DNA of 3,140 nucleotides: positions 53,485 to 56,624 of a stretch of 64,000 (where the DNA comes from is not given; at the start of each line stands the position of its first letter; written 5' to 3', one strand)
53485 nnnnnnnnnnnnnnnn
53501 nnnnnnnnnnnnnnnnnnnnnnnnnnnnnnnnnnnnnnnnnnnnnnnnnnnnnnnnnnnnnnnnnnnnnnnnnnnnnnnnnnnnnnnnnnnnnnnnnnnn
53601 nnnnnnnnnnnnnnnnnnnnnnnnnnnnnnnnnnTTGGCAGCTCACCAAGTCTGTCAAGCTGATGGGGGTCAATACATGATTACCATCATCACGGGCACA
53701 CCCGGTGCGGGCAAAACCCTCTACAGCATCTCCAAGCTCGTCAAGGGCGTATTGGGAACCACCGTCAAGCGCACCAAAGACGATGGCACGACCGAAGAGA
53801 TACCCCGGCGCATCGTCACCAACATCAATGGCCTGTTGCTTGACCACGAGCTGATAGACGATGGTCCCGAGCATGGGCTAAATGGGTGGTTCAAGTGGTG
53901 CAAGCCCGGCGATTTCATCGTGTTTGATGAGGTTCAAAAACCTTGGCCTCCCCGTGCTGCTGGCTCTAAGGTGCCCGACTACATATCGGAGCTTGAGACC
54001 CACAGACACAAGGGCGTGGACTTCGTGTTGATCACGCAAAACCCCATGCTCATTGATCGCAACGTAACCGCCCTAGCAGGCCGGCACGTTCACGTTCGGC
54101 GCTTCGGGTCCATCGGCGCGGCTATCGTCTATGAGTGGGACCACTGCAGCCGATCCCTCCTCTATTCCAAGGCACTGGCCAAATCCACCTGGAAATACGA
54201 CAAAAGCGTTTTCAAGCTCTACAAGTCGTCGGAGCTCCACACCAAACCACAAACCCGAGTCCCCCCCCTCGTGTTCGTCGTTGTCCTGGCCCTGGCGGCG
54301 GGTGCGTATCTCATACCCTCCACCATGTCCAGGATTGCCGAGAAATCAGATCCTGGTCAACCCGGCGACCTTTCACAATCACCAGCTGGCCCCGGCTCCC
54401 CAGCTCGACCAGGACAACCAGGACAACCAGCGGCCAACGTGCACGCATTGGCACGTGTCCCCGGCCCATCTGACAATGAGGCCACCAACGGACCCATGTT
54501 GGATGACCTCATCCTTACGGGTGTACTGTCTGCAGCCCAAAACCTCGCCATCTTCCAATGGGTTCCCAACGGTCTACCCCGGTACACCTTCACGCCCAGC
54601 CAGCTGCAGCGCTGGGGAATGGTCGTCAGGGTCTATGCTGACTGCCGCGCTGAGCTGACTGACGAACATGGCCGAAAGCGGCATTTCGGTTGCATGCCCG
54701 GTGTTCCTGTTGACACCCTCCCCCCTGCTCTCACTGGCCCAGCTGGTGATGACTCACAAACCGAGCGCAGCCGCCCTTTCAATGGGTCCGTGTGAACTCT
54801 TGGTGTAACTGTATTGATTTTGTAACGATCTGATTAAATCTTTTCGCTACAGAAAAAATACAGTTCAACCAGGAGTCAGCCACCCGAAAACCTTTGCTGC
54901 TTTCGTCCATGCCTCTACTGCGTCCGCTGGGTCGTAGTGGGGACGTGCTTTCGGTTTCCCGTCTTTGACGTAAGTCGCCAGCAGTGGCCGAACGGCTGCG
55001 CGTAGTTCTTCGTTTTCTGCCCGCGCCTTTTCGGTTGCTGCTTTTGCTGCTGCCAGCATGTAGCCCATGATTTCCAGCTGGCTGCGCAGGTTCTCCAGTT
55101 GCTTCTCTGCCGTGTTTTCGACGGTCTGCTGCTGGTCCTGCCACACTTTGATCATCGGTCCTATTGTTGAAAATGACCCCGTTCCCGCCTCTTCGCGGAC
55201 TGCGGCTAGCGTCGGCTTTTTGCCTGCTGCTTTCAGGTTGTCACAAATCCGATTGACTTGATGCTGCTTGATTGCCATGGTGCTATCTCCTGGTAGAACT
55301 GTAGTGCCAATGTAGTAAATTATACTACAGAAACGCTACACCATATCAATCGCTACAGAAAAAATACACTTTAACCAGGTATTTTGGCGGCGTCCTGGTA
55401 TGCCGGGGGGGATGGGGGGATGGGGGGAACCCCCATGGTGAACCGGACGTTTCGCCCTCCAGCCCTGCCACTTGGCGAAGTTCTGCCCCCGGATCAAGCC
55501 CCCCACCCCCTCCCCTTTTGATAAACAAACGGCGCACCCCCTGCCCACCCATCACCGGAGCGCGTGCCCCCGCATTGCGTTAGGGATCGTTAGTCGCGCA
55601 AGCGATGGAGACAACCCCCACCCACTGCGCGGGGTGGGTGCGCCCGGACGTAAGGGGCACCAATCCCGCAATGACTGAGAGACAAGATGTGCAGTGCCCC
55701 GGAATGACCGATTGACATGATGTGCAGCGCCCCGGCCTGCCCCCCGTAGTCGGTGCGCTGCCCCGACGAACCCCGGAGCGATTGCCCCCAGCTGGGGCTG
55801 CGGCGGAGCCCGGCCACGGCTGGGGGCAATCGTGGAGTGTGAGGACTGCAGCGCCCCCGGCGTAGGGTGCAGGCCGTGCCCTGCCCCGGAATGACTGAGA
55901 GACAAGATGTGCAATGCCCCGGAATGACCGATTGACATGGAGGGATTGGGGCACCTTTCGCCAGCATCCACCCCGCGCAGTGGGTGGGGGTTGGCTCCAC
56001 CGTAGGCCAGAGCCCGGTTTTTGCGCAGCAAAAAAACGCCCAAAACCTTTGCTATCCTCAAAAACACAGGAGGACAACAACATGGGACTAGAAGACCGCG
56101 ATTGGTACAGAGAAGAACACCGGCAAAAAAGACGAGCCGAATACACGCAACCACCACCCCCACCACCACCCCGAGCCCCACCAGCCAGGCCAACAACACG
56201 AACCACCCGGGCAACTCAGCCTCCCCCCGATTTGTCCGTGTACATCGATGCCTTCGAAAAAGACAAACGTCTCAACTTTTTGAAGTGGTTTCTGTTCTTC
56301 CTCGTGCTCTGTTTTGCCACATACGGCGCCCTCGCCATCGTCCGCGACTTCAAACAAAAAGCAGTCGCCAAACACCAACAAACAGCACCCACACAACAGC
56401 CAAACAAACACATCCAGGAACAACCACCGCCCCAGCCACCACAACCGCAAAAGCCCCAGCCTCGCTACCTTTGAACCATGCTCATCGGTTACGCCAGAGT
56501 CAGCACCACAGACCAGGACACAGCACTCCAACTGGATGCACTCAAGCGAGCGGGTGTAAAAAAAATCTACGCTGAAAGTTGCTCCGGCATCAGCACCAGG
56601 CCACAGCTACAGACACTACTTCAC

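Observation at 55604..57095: Perfect 26 bp inverted repeats bracket a 330 bp iteron-rich segment just upstream of a membrane-protein/serine-recombinase operon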

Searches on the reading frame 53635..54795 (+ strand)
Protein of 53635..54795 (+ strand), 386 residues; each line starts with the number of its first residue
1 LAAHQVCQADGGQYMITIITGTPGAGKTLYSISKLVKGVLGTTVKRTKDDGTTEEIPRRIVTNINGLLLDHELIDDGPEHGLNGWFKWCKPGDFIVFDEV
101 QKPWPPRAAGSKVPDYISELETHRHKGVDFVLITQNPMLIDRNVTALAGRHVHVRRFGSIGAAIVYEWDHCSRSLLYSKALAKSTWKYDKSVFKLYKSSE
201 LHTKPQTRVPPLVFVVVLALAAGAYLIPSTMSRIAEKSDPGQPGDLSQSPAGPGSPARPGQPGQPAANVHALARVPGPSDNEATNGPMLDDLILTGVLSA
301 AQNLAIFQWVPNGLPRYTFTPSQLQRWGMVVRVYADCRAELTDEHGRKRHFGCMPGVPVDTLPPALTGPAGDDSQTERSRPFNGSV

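Call 11: search_protein_families(library=phrogs, proteins=[window:53635-54795:+], max_evalue=0.001)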
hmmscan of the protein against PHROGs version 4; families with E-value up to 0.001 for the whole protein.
window:53635-54795:+ (386 aa): 3 families
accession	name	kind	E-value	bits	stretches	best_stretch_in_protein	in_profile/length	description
phrog_197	-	moron, auxiliary metabolic gene and host takeover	3.8e-71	242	1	9-344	21-360/486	Zot-like toxin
phrog_1041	-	moron, auxiliary metabolic gene and host takeover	1.2e-41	144.6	1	15-349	1-373/420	CTXphi Zot-like toxin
phrog_11271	-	head and packaging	9.8e-06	26.6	1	85-137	80-132/145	head morphogenesis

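Call 12: search_protein_families(library=pfam, proteins=[window:53635-54795:+], max_evalue=0.01)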
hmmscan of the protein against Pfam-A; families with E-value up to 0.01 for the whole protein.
window:53635-54795:+ (386 aa): 1 family
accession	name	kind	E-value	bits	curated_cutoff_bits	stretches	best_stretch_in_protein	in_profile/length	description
PF05707.18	Zot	-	3.6e-25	89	20.3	1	15-199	1-193/197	Zonular occludens toxin (Zot)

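Call 40: find_related_loci(query=window:53635-54795:+, collection=viral_contigs, flank=5000)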
Query window:53635-54795:+ (386 aa) in viral_contigs; peptide patterns used: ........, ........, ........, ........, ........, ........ (x = any residue, [..] = any of these).
17 stretches matched a pattern; 17 encode a relative of the query (tblastn E <= 1e-3); 17 distinct loci.
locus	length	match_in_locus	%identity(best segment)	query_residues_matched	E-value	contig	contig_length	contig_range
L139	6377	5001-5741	68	15-260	6e-106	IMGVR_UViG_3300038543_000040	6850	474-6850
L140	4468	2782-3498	64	15-263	1e-96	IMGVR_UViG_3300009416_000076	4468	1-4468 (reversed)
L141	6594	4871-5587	64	15-263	3e-96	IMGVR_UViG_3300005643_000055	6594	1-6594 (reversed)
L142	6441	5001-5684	62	11-238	7e-94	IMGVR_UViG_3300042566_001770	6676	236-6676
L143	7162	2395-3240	54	15-300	1e-90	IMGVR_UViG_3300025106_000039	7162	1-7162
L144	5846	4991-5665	61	15-239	7e-89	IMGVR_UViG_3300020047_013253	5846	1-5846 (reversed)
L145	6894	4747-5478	57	15-257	5e-88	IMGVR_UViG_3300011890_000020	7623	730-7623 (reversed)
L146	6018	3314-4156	52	3-289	9e-88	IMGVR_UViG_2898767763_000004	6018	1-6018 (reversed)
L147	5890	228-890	61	15-233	1e-86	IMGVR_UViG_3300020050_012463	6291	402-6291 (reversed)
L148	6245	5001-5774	54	15-271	6e-87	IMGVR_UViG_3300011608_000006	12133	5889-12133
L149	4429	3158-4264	42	15-372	2e-86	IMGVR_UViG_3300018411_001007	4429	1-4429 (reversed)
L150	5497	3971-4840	48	13-292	6e-86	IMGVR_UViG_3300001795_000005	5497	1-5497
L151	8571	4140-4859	56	15-253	6e-85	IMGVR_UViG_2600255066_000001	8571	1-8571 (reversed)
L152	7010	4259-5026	52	16-265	3e-83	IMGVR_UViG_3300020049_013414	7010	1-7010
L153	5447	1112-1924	51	16-279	4e-83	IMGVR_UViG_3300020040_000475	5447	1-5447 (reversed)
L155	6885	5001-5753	49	15-264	3e-79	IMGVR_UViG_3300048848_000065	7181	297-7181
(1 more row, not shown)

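Call 57: search_protein_families(library=pfam, proteins=[L143:5173-6486:+, L143:4291-4830:-, L143:4950-5312:+, L143:2395-3594:+], max_evalue=0.01)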
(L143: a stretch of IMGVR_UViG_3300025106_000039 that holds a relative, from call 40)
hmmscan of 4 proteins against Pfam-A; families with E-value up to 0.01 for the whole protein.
L143:5173-6486:+ (437 aa): 2 families
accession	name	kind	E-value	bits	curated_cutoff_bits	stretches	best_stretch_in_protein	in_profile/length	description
PF05144.20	Phage_CRI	-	5.8e-14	52.8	21.7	1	116-326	26-226/232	Replication-associated protein G2P N-terminal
PF05155.20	G2P_X_C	-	1.2e-08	35.8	25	1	366-429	20-86/88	Replication-associated protein G2P C-terminal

L143:4291-4830:- (179 aa): 1 family
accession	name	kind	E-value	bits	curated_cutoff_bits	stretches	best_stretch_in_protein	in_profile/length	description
PF15943.11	YdaS_toxin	-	0.00024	21.3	30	1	51-90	1-40/65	Bacterial toxin YdaS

L143:4950-5312:+ (120 aa): 0 families

L143:2395-3594:+ (399 aa): 1 family
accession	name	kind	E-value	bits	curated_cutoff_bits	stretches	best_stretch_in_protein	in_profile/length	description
PF05707.18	Zot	-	3e-24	86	20.3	1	1-186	1-194/197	Zonular occludens toxin (Zot)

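Call 65: search_protein_families(library=phrogs, proteins=[L143:4950-5312:+], max_evalue=0.01)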
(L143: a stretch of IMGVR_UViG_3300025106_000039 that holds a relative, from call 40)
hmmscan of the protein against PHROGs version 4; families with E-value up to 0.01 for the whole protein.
L143:4950-5312:+ (120 aa): 0 families

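Call 66: search_protein_families(library=pfam, proteins=[L143:4950-5312:+], max_evalue=0.1)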
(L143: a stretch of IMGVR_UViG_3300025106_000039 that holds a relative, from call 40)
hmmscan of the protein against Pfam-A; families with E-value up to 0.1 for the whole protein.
L143:4950-5312:+ (120 aa): 0 families

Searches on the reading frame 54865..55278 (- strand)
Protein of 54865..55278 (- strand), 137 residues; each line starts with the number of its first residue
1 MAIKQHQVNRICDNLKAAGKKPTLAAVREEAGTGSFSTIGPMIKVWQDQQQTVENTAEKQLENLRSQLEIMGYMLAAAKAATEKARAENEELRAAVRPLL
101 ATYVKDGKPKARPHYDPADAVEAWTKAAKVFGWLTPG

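Call 11: search_protein_families(library=phrogs, proteins=[window:54865-55278:-], max_evalue=0.001)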
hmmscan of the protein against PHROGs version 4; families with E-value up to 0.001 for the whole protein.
window:54865-55278:- (137 aa): 0 families

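Call 12: search_protein_families(library=pfam, proteins=[window:54865-55278:-], max_evalue=0.01)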
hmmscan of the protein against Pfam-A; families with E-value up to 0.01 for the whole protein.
window:54865-55278:- (137 aa): 1 family
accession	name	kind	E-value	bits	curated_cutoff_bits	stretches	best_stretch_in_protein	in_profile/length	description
PF11740.13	KfrA_N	-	1.2e-14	55.4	26.1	1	5-96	2-92/113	Plasmid replication region DNA-binding N-term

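Call 22: find_related_loci(query=window:54865-55278:-, collection=viral_contigs, flank=6000)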
Query window:54865-55278:- (137 aa) in viral_contigs; peptide patterns used: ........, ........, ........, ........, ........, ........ (x = any residue, [..] = any of these).
11 stretches matched a pattern, but none encodes a relative of the query by tblastn (E <= 1e-3).

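Call 27: find_homologous_proteins(query=window:54865-55278:-, max_evalue=0.00001)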
Query window:54865-55278:- (137 aa): 1 proteins with E <= 0.00001 among 274 candidates.
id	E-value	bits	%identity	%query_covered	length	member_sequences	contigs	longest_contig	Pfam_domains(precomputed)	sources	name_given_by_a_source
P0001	1.4e-79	283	95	100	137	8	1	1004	PF11740.14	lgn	-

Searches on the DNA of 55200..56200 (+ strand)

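Call 15: search_dna_similar(query=window:55279-56081:+, collection=phages, mode=distant, max_evalue=0.01)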
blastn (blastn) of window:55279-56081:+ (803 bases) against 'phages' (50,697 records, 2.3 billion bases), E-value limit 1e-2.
No match.

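Call 58: search_rna_families(source=window, start=55200, end=56200, threshold=evalue, max_evalue=1)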
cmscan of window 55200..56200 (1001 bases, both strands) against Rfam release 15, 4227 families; matches with E-value up to 1: 4.
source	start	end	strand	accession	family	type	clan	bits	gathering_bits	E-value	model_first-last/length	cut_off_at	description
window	55406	55517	+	RF03964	mir-H1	Gene; miRNA;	-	25.2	97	0.14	1-85/85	no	mir-H1 microRNA precursor family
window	55772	55841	+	RF03577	mir-9193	Gene; miRNA;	-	22.1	55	0.34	1-74/74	no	mir-9193 microRNA precursor family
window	55406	55517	-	RF03964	mir-H1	Gene; miRNA;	-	21.8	97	0.78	1-85/85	no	mir-H1 microRNA precursor family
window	55402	55517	+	RF03778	mir-483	Gene; miRNA;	-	19.5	60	0.99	1-75/75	no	mir-483 microRNA precursor family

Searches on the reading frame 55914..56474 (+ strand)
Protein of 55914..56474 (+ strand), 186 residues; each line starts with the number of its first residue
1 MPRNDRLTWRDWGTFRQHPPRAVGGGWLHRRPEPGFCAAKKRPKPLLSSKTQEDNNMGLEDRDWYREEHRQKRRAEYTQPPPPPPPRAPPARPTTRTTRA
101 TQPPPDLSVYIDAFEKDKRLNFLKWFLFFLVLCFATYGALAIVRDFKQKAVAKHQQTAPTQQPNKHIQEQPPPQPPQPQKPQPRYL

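Call 42: find_homologous_proteins(query=window:55914-56474:+, max_evalue=0.001)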
Query window:55914-56474:+ (186 aa): 5 proteins with E <= 0.001 among 145 candidates.
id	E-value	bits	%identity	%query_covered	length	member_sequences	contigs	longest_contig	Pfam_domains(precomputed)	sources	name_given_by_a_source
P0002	6.9e-117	407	96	100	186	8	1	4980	-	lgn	-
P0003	2.5e-37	147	52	75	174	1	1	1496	-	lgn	-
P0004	2.0e-23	102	53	63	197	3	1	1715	-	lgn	-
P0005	3.8e-19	88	44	63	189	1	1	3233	-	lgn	-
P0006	8.7e-13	67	42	56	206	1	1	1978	-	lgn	-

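Call 43: find_encoding_contigs(protein=P0003, flank=5000, max_places=4)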
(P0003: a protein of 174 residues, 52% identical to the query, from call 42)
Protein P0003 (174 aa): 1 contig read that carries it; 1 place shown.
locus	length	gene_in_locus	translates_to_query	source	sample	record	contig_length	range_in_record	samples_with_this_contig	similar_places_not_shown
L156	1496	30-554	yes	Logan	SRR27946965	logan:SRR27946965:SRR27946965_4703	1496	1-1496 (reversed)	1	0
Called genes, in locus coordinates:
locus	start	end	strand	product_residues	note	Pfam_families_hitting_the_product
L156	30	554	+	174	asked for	-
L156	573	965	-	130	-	-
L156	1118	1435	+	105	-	-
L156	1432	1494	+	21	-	?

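Call 44: find_encoding_contigs(protein=P0004, flank=5000, max_places=4)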
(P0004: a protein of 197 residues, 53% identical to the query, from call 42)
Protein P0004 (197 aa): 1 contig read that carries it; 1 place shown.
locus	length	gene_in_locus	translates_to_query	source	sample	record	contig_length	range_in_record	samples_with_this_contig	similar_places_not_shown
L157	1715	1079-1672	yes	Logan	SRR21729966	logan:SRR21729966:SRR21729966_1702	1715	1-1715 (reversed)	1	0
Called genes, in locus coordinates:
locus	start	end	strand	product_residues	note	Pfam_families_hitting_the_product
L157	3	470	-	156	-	?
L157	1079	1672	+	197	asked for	-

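Call 45: find_encoding_contigs(protein=P0005, flank=5000, max_places=4)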
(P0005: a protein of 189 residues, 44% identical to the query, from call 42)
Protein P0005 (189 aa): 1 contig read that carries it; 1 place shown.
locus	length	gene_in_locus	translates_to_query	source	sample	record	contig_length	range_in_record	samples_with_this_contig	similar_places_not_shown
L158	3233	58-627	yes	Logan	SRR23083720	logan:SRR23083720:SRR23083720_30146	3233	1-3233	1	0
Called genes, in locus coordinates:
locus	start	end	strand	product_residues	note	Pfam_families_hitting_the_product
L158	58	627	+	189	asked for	-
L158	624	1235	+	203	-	PF00239:Resolvase, PF02796:HTH_7 (faint)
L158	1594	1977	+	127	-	-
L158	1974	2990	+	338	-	PF02486:Rep_trans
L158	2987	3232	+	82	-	?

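Call 46: find_encoding_contigs(protein=P0006, flank=5000, max_places=4)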
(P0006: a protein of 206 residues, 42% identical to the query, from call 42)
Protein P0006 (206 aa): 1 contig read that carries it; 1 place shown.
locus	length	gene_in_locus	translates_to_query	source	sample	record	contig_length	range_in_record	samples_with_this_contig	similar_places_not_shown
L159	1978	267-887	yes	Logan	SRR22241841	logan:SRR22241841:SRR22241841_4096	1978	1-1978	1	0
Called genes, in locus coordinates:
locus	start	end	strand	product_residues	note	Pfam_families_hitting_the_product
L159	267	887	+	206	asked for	-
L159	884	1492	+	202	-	PF00239:Resolvase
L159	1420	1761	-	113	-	-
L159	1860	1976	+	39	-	?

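Call 57: search_protein_families(library=pfam, proteins=[L158:1974-2990:+, L158:1594-1977:+, L157:3-470:-, L159:1420-1761:-], max_evalue=0.01)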
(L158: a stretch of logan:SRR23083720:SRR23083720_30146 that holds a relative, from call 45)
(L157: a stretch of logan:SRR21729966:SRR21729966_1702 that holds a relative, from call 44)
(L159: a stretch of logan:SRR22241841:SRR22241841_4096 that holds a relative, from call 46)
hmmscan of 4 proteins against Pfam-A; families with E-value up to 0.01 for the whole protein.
L158:1974-2990:+ (338 aa): 1 family
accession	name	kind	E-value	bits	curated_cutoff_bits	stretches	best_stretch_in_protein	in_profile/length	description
PF02486.25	Rep_trans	-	3.5e-24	86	29.6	1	141-261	2-126/201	Replication initiation factor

L158:1594-1977:+ (127 aa): 0 families

L157:3-470:- (156 aa): 2 families
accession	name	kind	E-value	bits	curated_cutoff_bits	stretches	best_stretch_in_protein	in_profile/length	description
PF11740.13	KfrA_N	-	4e-22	79.5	26.1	1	5-122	2-113/113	Plasmid replication region DNA-binding N-term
PF02838.20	Glyco_hydro_20b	-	0.0018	19.4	26.1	0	38-89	3-56/124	Glycosyl hydrolase family 20, domain 2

L159:1420-1761:- (113 aa): 4 families
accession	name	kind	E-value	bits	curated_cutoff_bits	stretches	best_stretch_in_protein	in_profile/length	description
PF13518.12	HTH_28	-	0.00049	20.6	25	1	7-38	6-36/52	Helix-turn-helix domain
PF01527.26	HTH_Tnp_1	-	0.0017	18.9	24.1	1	6-43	15-49/75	Transposase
PF01381.28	HTH_3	-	0.0058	17.1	23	1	11-50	6-45/55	Helix-turn-helix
PF15943.11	YdaS_toxin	-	0.0076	16.5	30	0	7-47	1-41/65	Bacterial toxin YdaS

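Call 65: search_protein_families(library=phrogs, proteins=[L158:1594-1977:+], max_evalue=0.01)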
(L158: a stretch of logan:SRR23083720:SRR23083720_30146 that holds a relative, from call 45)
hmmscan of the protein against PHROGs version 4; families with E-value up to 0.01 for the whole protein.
L158:1594-1977:+ (127 aa): 0 families

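Call 66: search_protein_families(library=pfam, proteins=[L158:1594-1977:+], max_evalue=0.1)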
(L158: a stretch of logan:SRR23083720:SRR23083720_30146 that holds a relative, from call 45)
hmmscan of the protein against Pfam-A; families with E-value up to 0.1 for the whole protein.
L158:1594-1977:+ (127 aa): 0 families
